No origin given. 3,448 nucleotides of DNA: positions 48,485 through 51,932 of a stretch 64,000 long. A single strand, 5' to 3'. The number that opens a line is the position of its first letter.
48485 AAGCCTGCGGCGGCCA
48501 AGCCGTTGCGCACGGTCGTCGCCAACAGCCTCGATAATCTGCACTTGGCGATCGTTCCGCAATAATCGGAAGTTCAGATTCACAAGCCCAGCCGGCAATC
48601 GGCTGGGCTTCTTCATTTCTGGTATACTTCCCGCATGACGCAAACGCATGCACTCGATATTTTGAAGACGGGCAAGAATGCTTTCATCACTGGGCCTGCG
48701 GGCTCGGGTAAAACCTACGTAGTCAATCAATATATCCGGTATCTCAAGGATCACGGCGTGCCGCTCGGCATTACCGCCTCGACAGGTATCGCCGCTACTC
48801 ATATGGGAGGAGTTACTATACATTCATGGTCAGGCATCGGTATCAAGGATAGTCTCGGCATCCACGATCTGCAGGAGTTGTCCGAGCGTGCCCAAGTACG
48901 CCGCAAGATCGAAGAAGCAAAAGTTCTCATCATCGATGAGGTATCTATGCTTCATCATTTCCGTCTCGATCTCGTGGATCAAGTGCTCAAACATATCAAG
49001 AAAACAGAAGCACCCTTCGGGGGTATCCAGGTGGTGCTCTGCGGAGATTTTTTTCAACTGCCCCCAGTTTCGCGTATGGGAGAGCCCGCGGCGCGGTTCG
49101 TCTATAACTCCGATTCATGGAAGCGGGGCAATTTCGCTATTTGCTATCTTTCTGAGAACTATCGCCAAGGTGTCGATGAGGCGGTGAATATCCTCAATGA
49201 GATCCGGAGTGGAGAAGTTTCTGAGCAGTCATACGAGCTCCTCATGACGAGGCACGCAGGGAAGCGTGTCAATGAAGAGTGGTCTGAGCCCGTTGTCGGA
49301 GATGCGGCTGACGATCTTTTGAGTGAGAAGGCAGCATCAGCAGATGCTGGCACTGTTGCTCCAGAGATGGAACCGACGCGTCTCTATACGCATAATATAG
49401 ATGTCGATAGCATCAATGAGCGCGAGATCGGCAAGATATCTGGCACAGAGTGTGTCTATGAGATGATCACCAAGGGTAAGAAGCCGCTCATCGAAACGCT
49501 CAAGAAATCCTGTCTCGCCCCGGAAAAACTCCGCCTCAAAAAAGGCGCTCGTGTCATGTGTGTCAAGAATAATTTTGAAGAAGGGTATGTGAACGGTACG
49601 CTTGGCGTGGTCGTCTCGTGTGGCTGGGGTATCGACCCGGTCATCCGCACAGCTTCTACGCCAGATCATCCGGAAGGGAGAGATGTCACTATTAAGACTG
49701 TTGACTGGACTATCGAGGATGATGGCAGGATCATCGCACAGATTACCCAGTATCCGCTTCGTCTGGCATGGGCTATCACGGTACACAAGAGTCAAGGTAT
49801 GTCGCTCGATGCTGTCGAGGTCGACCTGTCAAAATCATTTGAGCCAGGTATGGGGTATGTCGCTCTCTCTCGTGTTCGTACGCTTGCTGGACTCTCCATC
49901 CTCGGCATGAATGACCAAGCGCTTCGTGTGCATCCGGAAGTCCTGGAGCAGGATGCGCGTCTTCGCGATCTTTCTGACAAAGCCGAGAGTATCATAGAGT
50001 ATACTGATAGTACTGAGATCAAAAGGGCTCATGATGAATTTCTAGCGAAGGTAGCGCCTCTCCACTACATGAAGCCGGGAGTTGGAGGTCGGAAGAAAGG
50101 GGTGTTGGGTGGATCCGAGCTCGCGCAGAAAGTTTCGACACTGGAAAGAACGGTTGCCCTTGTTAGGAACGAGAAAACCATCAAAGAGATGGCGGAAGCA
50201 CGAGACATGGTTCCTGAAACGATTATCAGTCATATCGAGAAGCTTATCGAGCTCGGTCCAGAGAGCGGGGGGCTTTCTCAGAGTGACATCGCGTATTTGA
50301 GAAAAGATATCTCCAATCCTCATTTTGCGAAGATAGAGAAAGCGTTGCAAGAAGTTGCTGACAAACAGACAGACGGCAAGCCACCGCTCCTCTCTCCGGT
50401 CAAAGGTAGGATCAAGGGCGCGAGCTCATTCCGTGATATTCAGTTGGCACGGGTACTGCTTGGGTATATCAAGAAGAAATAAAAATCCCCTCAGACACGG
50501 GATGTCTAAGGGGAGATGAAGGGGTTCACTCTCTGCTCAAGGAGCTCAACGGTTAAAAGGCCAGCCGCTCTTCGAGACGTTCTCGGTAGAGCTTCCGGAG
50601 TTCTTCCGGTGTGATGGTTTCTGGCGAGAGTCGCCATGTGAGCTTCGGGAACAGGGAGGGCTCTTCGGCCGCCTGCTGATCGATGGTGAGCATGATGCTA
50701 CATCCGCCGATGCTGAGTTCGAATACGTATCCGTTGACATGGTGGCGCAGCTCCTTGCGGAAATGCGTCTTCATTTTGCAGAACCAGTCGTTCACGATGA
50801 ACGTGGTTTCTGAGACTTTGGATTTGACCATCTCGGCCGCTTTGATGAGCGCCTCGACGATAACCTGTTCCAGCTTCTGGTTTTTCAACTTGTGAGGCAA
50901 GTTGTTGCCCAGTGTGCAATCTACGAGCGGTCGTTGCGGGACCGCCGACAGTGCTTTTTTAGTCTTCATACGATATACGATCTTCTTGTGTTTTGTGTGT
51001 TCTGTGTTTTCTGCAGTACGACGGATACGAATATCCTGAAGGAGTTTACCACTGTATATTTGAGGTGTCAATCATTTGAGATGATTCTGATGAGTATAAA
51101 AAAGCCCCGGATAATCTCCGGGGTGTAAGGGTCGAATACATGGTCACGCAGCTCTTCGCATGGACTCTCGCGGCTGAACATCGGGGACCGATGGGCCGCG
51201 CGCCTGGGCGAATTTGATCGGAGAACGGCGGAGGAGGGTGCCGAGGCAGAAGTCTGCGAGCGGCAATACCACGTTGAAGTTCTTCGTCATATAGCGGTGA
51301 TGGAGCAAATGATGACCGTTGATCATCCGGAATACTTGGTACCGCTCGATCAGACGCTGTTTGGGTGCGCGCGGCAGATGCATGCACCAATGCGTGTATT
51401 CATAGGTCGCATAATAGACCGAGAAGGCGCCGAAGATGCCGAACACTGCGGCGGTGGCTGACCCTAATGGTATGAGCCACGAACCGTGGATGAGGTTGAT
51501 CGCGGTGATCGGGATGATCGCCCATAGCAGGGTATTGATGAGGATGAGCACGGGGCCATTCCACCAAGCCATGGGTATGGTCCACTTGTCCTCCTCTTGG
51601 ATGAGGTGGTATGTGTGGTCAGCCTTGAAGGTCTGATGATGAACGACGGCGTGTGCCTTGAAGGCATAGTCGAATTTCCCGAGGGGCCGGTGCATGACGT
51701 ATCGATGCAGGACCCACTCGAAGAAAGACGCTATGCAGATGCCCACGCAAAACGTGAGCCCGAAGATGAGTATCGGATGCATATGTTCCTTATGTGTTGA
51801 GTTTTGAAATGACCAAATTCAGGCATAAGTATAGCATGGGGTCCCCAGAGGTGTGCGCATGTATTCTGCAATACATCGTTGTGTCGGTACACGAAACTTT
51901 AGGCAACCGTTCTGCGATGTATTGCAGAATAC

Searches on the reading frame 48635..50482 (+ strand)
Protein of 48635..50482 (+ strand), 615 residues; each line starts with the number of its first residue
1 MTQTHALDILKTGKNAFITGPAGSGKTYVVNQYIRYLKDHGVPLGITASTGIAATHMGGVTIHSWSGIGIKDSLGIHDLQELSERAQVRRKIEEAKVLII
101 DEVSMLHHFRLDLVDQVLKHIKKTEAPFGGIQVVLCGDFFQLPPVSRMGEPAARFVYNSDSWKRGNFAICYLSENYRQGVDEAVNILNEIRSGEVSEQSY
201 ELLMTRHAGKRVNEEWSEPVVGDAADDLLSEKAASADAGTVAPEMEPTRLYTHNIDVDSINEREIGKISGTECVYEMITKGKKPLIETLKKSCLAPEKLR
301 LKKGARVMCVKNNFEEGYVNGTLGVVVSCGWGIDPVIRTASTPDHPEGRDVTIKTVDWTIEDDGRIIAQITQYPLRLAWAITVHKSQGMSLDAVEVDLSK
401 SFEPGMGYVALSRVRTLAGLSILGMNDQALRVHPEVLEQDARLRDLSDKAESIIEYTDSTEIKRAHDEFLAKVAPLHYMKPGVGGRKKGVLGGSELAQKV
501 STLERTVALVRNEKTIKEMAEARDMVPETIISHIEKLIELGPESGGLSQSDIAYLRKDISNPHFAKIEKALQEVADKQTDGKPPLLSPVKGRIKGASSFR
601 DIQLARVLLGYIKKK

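Call 12: search_protein_families(library=pfam, proteins=[window:48635-50482:+], max_evalue=0.01)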
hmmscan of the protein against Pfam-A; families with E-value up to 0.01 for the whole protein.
window:48635-50482:+ (615 aa): 21 families
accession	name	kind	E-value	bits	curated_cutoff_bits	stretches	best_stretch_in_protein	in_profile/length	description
PF05970.20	PIF1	-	2.3e-38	132.5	25.9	1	11-182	20-204/223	PIF1-like helicase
PF13245.12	AAA_19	-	5.4e-17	62.7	25.1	1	3-146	1-133/134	AAA domain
PF13604.12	AAA_30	-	8.5e-17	61.9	27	1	3-198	6-176/191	AAA domain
PF14493.12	HTH_40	-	3.1e-10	40.7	27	1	503-606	2-89/89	Helix-turn-helix domain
PF21530.3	Pif1_2B_dom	-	8.8e-10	38.6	23.9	1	285-327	2-45/47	DNA helicase Pif1, 2B domain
PF13401.12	AAA_22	-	6e-07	30.3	27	1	12-137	4-122/130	AAA domain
PF02689.20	Herpes_Helicase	-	3.8e-06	25.6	27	1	359-419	711-773/808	Helicase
PF03266.21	NTPase_1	-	1.1e-05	25.7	23.9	0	16-44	2-30/168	NTPase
PF13191.12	AAA_16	-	0.00021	22.2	32.6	1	6-41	15-52/167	AAA ATPase domain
PF13538.12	UvrD_C_2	-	0.00038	20.7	27.4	1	377-418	1-49/52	UvrD-like helicase C-terminal domain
PF00270.35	DEAD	-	0.00055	20.1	26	0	3-31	4-32/167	DEAD/DEAH box helicase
PF01443.25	Viral_helicase1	-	0.00065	20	21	0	18-183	3-137/228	Viral superfamily 1 RNA helicase core domain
PF13479.12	AAA_24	-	0.0014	18.9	27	1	14-123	3-93/195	AAA domain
PF20720.3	nSTAND3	-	0.0017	18.5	27.2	1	5-42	9-46/155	Novel STAND NTPase 3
PF07693.20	KAP_NTPase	-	0.002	17.9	20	1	18-124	25-118/293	KAP family P-loop domain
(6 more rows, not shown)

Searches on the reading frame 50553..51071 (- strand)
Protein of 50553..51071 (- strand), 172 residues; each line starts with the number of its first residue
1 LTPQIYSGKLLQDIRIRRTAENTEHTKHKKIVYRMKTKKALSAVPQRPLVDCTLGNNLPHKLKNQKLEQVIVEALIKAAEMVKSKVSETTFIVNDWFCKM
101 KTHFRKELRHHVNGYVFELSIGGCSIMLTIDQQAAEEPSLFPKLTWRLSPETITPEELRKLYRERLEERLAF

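Call 12: search_protein_families(library=pfam, proteins=[window:50553-51071:-], max_evalue=0.01)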
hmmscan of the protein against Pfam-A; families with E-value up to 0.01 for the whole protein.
window:50553-51071:- (172 aa): 0 families

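Call 41: search_protein_families(library=ncbifam, proteins=[window:50553-50969:-], max_evalue=1)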
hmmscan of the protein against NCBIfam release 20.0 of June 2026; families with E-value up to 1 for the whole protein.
window:50553-50969:- (138 aa): 0 families

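Call 42: search_protein_families(library=pfam, proteins=[window:50553-50969:-], max_evalue=10)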
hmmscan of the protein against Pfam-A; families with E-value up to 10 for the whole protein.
window:50553-50969:- (138 aa): 0 families

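Call 46: find_homologous_proteins(query=window:50553-50969:-, max_evalue=0.001)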
Query window:50553-50969:- (138 aa): 1 proteins with E <= 0.001 among 20 candidates.
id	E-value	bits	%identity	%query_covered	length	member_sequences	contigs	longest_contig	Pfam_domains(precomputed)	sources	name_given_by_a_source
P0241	6.3e-86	303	100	100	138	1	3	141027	-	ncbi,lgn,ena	ncbi:MAG: hypothetical protein AAB365_02005 [Patescibacteria group bacterium]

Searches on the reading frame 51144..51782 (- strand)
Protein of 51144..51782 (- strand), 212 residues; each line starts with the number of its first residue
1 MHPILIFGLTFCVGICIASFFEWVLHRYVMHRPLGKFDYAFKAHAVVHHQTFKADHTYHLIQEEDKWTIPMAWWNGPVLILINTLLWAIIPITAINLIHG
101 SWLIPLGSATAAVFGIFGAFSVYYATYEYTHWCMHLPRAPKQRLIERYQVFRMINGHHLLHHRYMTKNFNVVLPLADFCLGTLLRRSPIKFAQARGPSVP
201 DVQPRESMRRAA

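Call 12: search_protein_families(library=pfam, proteins=[window:51144-51782:-], max_evalue=0.01)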
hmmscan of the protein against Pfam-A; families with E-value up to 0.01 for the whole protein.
window:51144-51782:- (212 aa): 0 families

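Call 13: find_encoding_contigs(protein=window:51144-51782:-, flank=6000, max_places=10)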
Protein window:51144-51782:- (212 aa): 5 contigs read that carry it; 2 places shown.
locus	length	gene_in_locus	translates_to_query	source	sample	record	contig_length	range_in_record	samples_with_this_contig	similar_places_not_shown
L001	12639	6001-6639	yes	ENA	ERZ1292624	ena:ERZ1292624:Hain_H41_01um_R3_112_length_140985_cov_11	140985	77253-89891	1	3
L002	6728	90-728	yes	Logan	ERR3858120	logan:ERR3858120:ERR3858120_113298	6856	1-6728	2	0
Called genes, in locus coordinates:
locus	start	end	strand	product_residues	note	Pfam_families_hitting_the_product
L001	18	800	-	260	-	PF01061:ABC2_membrane, PF12698:ABC2_membrane_3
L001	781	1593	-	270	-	PF00005:ABC_tran, PF13304:AAA_21 (weak)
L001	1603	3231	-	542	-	PF01565:FAD_binding_4, PF02913:FAD-oxidase_C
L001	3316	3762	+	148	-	-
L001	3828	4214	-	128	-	PF07681:DoxX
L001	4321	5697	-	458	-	PF00270:DEAD, PF04851:ResIII, PF00271:Helicase_C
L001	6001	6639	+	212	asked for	-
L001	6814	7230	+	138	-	-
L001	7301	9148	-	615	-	PF02689:Herpes_Helicase (faint), PF03266:NTPase_1 (faint), PF05970:PIF1, PF13245:AAA_19, PF13401:AAA_22 (weak), PF13604:AAA_30, PF21530:Pif1_2B_dom, PF14493:HTH_40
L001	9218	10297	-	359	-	-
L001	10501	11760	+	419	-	-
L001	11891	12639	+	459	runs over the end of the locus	PF00890:FAD_binding_2, PF01266:DAO (weak), PF01494:FAD_binding_3 (weak), PF03486:HI0933_like, PF07992:Pyr_redox_2, PF12831:FAD_oxidored, PF13450:NAD_binding_8 (weak), PF22780:HI0933_like_1st, +1 more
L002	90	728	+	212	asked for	-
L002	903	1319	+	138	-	-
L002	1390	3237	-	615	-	PF02689:Herpes_Helicase (faint), PF03266:NTPase_1 (faint), PF05970:PIF1, PF13245:AAA_19, PF13401:AAA_22 (weak), PF13604:AAA_30, PF21530:Pif1_2B_dom, PF14493:HTH_40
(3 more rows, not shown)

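Call 16: find_homologous_proteins(query=window:51144-51782:-, max_evalue=0.001)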
Query window:51144-51782:- (212 aa): 2406 proteins with E <= 0.001 among 2558 candidates; the best 120 are listed.
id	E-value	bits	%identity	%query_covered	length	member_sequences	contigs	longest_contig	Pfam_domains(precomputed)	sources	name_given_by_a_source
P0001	3.9e-145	499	100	100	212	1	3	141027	-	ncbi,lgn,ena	ncbi:MAG: fatty acid hydroxylase [Patescibacteria group bacterium]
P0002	1.1e-88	315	70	93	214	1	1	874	-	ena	-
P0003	9.6e-86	305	63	100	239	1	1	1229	-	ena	-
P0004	1.6e-84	301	68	92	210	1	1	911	-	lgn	-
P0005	1.1e-79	285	66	97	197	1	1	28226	PF04116.20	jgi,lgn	-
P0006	1.8e-79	284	65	97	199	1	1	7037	-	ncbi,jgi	ncbi:MAG: hypothetical protein RL380_526 [Verrucomicrobiota bacterium]|jgi:hypothetical protein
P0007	4.2e-78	280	63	96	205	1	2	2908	PF04116.20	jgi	jgi:hypothetical protein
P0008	6.7e-78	279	64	96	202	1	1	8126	PF04116.20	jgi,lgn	jgi:hypothetical protein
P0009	1.5e-77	278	64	96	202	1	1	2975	PF04116.20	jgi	jgi:hypothetical protein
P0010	1.6e-77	278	63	95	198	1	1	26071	PF04116.20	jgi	jgi:hypothetical protein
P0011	2.0e-77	278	64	96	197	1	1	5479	PF04116.20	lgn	-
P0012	3.1e-77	277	63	95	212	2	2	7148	PF04116.20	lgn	-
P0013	3.7e-77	277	64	94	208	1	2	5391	PF04116.20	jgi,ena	-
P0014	3.9e-77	277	63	96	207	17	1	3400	PF04116.20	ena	-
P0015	4.0e-77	277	63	96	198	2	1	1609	-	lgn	-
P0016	7.2e-77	276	62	96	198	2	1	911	PF04116.20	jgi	jgi:Fatty acid hydroxylase superfamily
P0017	8.4e-77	276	64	94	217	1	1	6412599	PF04116.20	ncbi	-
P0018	9.3e-77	276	65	94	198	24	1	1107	PF04116.20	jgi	jgi:hypothetical protein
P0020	1.3e-76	275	65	92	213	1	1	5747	PF04116.20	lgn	-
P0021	1.4e-76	275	63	97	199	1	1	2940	PF04116.20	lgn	-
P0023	1.9e-76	275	64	96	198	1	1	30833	PF04116.20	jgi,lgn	-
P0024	2.4e-76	274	65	91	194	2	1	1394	PF04116.20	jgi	jgi:hypothetical protein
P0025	2.7e-76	274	66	93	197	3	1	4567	PF04116.20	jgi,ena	jgi:hypothetical protein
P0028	5.8e-76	273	64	93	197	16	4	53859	PF04116.20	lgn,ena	-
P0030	7.3e-76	273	64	92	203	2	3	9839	PF04116.20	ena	-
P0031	8.2e-76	273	66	91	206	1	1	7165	PF04116.20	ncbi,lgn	-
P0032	9.7e-76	272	63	96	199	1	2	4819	PF04116.20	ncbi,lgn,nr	ncbi:MAG TPA: fatty acid hydroxylase [Verrucomicrobiae bacterium]|nr:fatty acid hydroxylase [Verruco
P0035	1.2e-75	272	66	92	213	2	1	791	PF04116.20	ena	-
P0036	1.5e-75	272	63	94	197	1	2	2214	PF04116.20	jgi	jgi:hypothetical protein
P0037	1.5e-75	272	64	94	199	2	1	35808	PF04116.20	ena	-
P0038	1.5e-75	272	60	94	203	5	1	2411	PF04116.20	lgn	-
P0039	1.7e-75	271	63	93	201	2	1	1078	PF04116.20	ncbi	-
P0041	1.8e-75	271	61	98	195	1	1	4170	PF04116.20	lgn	-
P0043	2.7e-75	271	61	95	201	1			PF04116.20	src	-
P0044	2.9e-75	271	62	97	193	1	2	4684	PF04116.20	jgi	jgi:hypothetical protein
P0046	3.1e-75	271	62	93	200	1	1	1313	PF04116.20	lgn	-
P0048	3.7e-75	270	64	96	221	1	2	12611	PF04116.20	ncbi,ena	-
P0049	3.8e-75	270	62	98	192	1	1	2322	PF04116.20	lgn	-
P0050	4.0e-75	270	60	97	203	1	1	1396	PF04116.20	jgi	jgi:Fatty acid hydroxylase superfamily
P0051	4.1e-75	270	63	96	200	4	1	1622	PF04116.20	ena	-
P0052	4.4e-75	270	63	96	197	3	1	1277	PF04116.20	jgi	jgi:hypothetical protein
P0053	5.2e-75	270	63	97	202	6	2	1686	PF04116.20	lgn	-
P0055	7.1e-75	269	65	94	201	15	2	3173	PF04116.20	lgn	-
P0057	8.0e-75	269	61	97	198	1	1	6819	PF04116.20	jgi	jgi:hypothetical protein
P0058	8.1e-75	269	61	91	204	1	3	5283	PF04116.20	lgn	-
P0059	9.9e-75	269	62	95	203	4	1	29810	PF04116.20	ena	-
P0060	1.1e-74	269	63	94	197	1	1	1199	PF04116.20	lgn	-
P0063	1.3e-74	269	64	95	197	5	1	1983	PF04116.20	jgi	jgi:hypothetical protein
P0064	1.5e-74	268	64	92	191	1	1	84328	PF04116.20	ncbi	-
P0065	1.6e-74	268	60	97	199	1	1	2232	PF04116.20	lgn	-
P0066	1.7e-74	268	61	94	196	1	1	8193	PF04116.20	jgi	-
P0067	1.8e-74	268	64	91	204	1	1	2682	PF04116.20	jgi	jgi:hypothetical protein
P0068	1.9e-74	268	61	95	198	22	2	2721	PF04116.20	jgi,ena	-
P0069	2.0e-74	268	61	95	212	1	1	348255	PF04116.20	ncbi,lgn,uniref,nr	ncbi:sterol desaturase family protein [Phragmitibacter flavus]|uniref:Sterol desaturase family prote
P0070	2.1e-74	268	64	90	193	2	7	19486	PF04116.20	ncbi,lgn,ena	-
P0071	2.1e-74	268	65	90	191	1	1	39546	PF04116.20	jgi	jgi:hypothetical protein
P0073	2.4e-74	268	62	94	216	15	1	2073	PF04116.20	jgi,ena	jgi:hypothetical protein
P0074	2.4e-74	268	61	97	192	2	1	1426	PF04116.20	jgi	-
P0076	2.5e-74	268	64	92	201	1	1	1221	PF04116.20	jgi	-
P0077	2.6e-74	268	65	92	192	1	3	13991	PF04116.20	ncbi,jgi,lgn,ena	jgi:hypothetical protein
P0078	2.7e-74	268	61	96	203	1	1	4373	PF04116.20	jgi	jgi:hypothetical protein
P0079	2.7e-74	268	62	98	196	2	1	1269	PF04116.20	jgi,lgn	jgi:hypothetical protein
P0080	2.8e-74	267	65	90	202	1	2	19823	PF04116.20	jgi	jgi:hypothetical protein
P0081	2.8e-74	267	61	100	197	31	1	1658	PF04116.20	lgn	-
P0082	2.9e-74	267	62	93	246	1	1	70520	PF04116.20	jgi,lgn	jgi:hypothetical protein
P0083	3.2e-74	267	65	91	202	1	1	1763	PF04116.20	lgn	-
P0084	3.2e-74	267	61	94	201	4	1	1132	PF04116.20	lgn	-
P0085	3.3e-74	267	63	95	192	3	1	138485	PF04116.20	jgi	jgi:hypothetical protein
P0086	3.5e-74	267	63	92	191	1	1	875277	PF04116.20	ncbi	-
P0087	3.5e-74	267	65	90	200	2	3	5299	PF04116.20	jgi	jgi:hypothetical protein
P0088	3.5e-74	267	65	90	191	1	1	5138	PF04116.20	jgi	-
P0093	5.3e-74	267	61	95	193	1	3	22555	PF04116.20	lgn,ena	-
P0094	5.4e-74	267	61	96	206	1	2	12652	PF04116.20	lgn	-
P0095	5.8e-74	266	62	94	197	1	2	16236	PF04116.20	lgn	-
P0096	5.9e-74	266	62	94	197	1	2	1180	PF04116.20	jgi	jgi:hypothetical protein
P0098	6.2e-74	266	65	91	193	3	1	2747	PF04116.20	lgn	-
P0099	6.3e-74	266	62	93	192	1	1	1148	PF04116.20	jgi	jgi:hypothetical protein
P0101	7.0e-74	266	63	92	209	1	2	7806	PF04116.20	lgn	-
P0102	8.2e-74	266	62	92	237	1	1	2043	PF04116.20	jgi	jgi:hypothetical protein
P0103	8.2e-74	266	62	92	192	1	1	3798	PF04116.20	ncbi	-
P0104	9.1e-74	266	62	92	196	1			PF04116.20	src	-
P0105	9.3e-74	266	66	90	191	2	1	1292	PF04116.20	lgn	-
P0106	9.3e-74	266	61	95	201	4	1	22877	PF04116.20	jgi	-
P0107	9.5e-74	266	60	98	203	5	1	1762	PF04116.20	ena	-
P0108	9.7e-74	266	63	92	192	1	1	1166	PF04116.20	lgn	-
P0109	9.7e-74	266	63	90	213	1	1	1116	PF04116.20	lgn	-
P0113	1.1e-73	266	63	90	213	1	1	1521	PF04116.20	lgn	-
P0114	1.1e-73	266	64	92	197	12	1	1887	PF04116.20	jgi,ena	-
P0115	1.1e-73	265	62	99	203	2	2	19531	PF04116.20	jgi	jgi:hypothetical protein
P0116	1.2e-73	265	61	95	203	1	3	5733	PF04116.20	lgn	-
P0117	1.2e-73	265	65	90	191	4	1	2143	PF04116.20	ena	-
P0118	1.3e-73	265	63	95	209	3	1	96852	PF04116.20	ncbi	ncbi:MAG: sterol desaturase family protein [Verrucomicrobiales bacterium]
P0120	1.3e-73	265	65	90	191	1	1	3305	PF04116.20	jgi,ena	jgi:hypothetical protein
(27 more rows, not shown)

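Call 33: find_encoding_contigs(protein=P0002, flank=3000, max_places=3)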
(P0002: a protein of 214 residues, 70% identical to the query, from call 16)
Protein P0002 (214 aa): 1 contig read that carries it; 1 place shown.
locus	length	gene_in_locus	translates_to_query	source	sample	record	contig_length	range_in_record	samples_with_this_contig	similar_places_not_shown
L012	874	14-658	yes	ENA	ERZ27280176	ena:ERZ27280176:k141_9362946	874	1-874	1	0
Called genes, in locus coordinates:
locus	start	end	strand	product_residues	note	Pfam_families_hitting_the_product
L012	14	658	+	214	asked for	-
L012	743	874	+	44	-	?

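Call 41: search_protein_families(library=ncbifam, proteins=[window:51144-51782:-], max_evalue=1)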
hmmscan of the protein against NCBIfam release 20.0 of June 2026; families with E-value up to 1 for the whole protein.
window:51144-51782:- (212 aa): 2 families
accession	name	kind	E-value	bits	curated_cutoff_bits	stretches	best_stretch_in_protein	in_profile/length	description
NF047868.1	TrhA_N_extend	domain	1.7e-06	27.9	200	1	8-185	44-229/269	TrhA extension/companion domain-containing protein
TIGR04176.1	MarR_EPS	equivalog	0.13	12.3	88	1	146-192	5-51/105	MarR family EPS-associated transcriptional regulator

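Call 42: search_protein_families(library=pfam, proteins=[window:51144-51782:-], max_evalue=10)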
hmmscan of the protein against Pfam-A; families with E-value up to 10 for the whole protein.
window:51144-51782:- (212 aa): 0 families

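Call 47: find_encoding_contigs(protein=P0003, flank=3000, max_places=2)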
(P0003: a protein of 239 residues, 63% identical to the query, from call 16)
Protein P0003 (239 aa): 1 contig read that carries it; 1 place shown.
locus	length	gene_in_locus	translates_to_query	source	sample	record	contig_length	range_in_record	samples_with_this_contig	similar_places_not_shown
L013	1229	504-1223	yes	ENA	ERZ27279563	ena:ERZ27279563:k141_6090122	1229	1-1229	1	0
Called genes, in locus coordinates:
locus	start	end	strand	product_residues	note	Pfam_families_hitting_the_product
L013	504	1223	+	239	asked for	-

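Call 48: find_encoding_contigs(protein=P0004, flank=3000, max_places=2)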
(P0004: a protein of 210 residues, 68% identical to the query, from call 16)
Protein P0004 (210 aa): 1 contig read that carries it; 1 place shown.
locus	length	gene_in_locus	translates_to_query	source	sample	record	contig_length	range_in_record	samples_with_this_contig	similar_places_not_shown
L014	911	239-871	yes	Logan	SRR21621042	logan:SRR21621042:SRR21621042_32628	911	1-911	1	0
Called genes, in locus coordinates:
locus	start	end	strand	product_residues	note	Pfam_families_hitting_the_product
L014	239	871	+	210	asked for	-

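Call 49: find_encoding_contigs(protein=P0005, flank=3000, max_places=2)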
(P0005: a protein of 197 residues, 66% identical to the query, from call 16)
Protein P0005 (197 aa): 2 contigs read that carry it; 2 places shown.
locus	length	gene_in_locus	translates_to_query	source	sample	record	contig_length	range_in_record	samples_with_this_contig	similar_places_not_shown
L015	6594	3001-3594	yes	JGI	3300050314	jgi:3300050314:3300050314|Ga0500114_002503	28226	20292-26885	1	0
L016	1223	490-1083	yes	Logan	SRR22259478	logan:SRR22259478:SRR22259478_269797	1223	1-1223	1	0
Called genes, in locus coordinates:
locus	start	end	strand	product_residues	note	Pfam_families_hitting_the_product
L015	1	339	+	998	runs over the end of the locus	PF00034:Cytochrom_C (faint)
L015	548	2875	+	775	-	PF09371:Tex_N, PF22706:Tex_central_region, PF16921:Tex_YqgF, PF14639:YqgF (weak), PF14635:HHH_7 (weak), PF12836:HHH_3, PF17674:HHH_9, PF00575:S1, +1 more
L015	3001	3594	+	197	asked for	PF04116:FA_hydroxylase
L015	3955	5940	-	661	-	PF22745:Nlig-Ia, PF01653:DNA_ligase_aden, PF03120:OB_DNA_ligase, PF03119:DNA_ligase_ZBD, PF14520:HHH_5 (faint), PF12826:HHH_2, PF00533:BRCT, PF12738:PTCB-BRCT (weak)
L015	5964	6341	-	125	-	-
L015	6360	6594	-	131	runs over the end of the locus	PF04892:VanZ-LLP1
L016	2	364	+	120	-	?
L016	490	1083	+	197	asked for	PF04116:FA_hydroxylase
